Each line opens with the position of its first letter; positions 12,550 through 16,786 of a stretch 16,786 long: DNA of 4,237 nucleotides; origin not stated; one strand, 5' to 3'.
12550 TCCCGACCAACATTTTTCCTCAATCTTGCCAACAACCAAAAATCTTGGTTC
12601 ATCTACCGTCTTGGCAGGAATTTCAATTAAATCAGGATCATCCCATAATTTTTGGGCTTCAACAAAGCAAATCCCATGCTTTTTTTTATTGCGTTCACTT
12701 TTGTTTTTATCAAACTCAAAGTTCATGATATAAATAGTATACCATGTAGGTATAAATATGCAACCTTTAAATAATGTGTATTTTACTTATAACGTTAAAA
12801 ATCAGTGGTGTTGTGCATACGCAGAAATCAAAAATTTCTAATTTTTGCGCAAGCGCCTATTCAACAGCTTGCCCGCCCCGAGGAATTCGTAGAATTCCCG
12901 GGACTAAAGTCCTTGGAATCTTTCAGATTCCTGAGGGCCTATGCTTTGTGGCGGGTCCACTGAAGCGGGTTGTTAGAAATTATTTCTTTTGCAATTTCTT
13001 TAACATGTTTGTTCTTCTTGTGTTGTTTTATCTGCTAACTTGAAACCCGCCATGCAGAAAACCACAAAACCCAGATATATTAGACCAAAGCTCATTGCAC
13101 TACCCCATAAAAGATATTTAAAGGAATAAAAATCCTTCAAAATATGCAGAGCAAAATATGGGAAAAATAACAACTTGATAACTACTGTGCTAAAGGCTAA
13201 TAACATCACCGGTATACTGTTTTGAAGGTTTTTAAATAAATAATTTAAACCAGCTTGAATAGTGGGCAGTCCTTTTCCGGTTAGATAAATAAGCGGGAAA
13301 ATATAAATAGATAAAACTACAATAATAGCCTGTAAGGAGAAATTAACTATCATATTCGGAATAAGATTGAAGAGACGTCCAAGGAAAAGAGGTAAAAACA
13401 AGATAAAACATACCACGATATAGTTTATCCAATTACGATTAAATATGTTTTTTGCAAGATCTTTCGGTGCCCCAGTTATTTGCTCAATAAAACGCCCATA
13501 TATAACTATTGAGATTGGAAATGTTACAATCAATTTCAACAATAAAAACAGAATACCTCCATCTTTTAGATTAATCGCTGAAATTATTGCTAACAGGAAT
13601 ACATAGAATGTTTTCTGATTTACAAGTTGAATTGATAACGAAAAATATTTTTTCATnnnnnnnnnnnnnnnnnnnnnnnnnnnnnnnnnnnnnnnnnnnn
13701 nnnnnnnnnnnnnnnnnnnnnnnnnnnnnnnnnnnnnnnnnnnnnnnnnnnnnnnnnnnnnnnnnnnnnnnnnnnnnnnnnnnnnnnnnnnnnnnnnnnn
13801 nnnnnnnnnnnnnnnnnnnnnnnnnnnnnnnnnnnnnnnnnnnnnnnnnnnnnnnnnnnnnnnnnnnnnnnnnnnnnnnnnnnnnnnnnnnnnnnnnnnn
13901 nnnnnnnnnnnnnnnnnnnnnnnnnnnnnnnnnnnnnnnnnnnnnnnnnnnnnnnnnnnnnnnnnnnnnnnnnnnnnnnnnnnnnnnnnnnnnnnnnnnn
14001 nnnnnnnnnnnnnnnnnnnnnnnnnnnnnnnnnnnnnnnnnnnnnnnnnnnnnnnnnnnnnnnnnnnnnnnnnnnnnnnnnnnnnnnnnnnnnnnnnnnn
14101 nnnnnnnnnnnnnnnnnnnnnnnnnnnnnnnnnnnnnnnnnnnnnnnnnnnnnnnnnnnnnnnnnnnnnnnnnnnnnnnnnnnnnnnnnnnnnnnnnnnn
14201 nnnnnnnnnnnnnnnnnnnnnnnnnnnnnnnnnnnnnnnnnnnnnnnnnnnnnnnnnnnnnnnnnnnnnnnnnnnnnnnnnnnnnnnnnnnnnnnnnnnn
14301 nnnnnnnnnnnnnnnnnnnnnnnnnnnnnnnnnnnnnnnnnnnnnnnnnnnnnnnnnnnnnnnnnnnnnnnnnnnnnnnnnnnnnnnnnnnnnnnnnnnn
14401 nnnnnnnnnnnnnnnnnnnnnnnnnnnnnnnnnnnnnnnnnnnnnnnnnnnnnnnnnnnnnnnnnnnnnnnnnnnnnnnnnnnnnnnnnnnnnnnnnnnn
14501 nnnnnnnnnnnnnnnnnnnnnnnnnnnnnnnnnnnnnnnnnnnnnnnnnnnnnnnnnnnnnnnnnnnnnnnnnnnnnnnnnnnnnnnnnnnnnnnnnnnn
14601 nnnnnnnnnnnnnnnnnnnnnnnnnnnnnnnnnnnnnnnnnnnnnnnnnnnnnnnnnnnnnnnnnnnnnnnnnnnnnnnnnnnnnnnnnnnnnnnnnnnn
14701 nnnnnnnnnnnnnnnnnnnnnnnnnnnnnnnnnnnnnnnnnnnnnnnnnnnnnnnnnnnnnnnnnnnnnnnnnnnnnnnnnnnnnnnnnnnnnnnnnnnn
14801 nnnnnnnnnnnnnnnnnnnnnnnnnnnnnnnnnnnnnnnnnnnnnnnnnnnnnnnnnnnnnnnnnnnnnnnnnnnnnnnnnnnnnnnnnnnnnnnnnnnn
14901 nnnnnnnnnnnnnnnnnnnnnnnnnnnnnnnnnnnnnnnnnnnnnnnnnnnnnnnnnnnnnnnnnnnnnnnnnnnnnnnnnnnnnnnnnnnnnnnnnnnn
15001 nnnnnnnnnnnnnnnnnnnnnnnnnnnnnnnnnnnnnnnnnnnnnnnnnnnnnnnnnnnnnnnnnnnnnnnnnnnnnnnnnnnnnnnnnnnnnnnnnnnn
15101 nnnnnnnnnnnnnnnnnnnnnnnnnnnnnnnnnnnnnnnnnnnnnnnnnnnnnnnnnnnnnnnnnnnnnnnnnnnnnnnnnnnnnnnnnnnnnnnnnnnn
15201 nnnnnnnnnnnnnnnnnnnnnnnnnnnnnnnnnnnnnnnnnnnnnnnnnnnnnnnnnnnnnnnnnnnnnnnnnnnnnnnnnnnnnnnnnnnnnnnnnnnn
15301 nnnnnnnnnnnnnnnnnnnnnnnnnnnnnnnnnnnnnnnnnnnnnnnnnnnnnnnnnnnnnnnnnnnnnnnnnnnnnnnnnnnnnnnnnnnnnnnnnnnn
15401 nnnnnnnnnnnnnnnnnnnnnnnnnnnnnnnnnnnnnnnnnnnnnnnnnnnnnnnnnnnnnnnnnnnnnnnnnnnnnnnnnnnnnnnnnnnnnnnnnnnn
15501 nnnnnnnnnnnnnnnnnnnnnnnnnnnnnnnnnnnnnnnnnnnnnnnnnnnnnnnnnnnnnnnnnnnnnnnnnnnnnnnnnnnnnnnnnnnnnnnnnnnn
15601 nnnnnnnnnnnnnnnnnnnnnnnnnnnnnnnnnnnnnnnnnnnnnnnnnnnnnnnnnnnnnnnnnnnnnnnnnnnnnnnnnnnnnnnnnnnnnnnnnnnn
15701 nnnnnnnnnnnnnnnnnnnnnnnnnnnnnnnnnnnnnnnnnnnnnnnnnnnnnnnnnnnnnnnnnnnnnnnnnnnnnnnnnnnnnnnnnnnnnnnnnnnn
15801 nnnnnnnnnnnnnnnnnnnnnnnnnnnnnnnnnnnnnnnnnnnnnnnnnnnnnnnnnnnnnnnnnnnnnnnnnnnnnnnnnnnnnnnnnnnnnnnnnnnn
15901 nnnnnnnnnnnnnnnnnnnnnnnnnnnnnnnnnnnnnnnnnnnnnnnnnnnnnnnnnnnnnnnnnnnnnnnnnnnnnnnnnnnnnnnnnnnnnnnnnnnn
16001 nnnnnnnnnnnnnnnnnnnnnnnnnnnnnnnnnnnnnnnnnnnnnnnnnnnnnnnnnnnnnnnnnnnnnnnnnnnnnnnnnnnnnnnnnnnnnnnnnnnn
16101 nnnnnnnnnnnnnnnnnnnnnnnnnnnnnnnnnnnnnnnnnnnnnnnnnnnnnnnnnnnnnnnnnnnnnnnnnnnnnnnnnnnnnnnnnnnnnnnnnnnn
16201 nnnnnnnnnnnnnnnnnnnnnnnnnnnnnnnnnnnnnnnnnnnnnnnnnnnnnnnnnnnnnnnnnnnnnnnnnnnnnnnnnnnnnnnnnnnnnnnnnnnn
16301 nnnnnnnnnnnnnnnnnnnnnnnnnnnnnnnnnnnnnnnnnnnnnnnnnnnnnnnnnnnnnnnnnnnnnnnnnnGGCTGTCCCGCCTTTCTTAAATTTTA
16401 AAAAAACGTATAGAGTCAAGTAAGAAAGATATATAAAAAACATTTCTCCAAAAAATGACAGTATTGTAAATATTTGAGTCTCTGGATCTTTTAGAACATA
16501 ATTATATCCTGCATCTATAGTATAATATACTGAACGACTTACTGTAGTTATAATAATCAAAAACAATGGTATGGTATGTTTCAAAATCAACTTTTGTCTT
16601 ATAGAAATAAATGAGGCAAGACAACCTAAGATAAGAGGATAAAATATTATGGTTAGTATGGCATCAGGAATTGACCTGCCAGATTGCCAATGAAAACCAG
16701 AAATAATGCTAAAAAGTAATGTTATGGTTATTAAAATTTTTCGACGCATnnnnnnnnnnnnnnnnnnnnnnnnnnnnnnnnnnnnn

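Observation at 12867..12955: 89-bp self-folding three-hairpin module inserted exactly at the extrahelical-T position of a family-A attC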

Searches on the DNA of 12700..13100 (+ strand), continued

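Call 82: search_with_rna_model(model_id=R1, sources=[L137, L138, L139, L140, L141, L142], max_evalue=10)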
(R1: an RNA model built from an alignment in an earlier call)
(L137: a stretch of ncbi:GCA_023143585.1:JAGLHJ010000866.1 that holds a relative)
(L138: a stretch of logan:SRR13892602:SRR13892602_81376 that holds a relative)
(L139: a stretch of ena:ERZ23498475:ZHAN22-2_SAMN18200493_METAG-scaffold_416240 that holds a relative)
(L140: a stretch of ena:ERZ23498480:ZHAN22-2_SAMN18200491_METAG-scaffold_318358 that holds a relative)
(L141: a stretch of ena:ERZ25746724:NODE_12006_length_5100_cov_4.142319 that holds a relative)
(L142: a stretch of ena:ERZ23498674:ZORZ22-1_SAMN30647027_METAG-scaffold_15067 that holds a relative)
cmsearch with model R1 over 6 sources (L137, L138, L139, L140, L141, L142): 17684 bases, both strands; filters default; matches with E-value up to 10: 0.
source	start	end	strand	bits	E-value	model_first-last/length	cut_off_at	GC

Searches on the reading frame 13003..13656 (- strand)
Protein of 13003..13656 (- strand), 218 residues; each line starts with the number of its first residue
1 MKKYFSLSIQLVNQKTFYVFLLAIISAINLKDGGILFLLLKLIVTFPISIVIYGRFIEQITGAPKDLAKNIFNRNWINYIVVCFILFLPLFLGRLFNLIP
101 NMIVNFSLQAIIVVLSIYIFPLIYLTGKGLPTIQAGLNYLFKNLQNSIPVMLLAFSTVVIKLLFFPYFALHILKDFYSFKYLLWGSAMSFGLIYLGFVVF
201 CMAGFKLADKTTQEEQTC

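Call 12: find_encoding_contigs(protein=window:13003-13656:-, flank=10000, max_places=10)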
Protein window:13003-13656:- (218 aa): 7 contigs read that carry it; 6 places shown.
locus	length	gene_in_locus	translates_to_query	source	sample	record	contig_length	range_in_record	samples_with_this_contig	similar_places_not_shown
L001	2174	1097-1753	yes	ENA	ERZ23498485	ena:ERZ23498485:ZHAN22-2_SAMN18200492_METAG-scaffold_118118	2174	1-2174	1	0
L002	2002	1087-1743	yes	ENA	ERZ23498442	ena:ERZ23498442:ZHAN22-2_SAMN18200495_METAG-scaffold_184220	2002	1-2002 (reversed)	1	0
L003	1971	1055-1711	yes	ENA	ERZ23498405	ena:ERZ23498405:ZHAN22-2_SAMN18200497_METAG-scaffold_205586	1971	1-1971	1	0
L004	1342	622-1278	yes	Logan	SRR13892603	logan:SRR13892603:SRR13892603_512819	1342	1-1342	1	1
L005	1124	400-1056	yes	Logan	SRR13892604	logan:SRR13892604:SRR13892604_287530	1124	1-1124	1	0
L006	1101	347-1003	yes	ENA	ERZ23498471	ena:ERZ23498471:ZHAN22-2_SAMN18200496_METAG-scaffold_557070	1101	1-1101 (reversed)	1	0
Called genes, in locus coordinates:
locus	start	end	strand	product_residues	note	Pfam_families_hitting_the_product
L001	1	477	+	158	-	?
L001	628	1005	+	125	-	PF09413:DUF2007, PF24463:DUF7577 (weak)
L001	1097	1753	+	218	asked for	-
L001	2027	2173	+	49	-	?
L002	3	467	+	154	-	?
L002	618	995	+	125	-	PF09413:DUF2007, PF24463:DUF7577 (weak)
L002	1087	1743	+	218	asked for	-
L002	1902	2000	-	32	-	?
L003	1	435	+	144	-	?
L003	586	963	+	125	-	PF09413:DUF2007, PF24463:DUF7577 (weak)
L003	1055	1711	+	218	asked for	-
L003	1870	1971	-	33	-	?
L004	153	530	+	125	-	PF09413:DUF2007, PF24463:DUF7577 (weak)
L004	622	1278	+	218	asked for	-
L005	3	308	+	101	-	?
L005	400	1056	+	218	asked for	-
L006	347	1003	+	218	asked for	-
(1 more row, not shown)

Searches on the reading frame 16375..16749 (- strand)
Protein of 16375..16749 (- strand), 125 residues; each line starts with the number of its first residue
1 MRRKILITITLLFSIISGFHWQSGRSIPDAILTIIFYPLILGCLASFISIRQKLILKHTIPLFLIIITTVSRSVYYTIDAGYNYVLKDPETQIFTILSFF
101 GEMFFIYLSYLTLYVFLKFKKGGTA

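Call 53: find_encoding_contigs(protein=window:16375-16749:-, flank=10000, max_places=8)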
Protein window:16375-16749:- (125 aa): 5 contigs read that carry it; 5 places shown.
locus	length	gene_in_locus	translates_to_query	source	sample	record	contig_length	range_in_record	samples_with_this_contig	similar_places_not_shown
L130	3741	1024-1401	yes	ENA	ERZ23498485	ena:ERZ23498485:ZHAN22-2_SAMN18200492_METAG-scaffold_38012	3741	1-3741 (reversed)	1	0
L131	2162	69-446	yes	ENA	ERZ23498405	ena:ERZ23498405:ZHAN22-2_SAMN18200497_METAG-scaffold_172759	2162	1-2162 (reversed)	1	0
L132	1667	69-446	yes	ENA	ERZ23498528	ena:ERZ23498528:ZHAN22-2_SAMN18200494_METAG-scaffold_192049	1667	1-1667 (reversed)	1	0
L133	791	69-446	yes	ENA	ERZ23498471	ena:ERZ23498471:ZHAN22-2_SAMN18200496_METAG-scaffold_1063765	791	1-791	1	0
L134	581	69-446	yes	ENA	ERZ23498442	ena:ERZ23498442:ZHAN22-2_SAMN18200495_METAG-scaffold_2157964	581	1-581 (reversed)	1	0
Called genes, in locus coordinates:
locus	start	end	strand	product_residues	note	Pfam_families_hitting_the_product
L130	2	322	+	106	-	?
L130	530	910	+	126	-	-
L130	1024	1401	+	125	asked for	-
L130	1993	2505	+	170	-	-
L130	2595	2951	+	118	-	PF02635:DsrE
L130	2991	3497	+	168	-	PF01980:TrmO_N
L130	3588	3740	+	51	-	?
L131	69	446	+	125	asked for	-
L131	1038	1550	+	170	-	-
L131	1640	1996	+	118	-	PF02635:DsrE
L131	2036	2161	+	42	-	?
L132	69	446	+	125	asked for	-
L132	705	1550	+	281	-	-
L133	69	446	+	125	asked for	-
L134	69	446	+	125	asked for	-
